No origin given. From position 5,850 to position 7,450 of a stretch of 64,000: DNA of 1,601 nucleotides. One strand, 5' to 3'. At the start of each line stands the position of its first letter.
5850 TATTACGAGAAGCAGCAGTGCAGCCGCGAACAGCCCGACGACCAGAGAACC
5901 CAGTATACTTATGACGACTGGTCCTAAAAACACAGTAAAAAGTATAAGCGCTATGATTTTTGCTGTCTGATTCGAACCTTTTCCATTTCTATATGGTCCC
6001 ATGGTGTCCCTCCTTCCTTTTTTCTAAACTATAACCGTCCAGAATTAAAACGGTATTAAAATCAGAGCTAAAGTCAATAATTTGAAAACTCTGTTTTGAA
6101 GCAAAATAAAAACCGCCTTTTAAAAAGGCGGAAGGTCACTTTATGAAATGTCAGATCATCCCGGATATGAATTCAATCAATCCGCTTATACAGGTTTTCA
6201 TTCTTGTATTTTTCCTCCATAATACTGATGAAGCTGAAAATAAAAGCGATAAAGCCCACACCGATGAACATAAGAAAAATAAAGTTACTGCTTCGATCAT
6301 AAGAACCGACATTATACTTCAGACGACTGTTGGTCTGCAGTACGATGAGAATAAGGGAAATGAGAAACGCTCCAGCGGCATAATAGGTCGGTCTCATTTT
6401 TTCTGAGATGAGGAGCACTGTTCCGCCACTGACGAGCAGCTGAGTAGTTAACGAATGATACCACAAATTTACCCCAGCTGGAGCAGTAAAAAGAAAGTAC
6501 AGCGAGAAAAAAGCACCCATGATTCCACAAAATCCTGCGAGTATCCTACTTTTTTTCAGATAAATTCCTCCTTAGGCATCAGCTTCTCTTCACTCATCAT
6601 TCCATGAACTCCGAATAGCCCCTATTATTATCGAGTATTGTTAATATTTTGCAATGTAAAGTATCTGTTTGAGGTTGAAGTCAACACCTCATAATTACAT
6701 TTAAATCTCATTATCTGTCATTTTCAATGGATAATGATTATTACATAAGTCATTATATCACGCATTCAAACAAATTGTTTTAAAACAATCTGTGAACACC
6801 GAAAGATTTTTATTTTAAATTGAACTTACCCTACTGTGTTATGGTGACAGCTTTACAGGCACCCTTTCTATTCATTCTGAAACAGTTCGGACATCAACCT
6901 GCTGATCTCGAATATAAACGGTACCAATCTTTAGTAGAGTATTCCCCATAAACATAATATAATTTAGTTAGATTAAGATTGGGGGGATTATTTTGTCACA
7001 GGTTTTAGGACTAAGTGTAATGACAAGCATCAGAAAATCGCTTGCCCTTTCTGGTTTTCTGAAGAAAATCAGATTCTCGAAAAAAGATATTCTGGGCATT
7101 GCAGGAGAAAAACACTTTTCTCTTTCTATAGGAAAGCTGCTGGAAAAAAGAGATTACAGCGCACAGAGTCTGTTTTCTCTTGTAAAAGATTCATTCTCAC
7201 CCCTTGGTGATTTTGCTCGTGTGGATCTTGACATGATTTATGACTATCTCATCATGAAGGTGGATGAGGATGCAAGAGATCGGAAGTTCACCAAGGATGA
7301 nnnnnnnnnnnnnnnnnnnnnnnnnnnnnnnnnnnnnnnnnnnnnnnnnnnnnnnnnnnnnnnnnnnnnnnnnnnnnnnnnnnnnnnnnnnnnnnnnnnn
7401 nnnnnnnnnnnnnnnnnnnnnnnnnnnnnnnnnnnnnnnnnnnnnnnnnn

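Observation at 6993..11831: HD-HEAT-NTase-GNAT-PRTase architecture in one 1612-aa chain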

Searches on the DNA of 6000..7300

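Call 64: search_rna_families(source=window, start=6000, end=7300, threshold=evalue, max_evalue=1)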
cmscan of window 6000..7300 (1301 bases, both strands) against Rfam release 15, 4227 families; matches with E-value up to 1: 0.
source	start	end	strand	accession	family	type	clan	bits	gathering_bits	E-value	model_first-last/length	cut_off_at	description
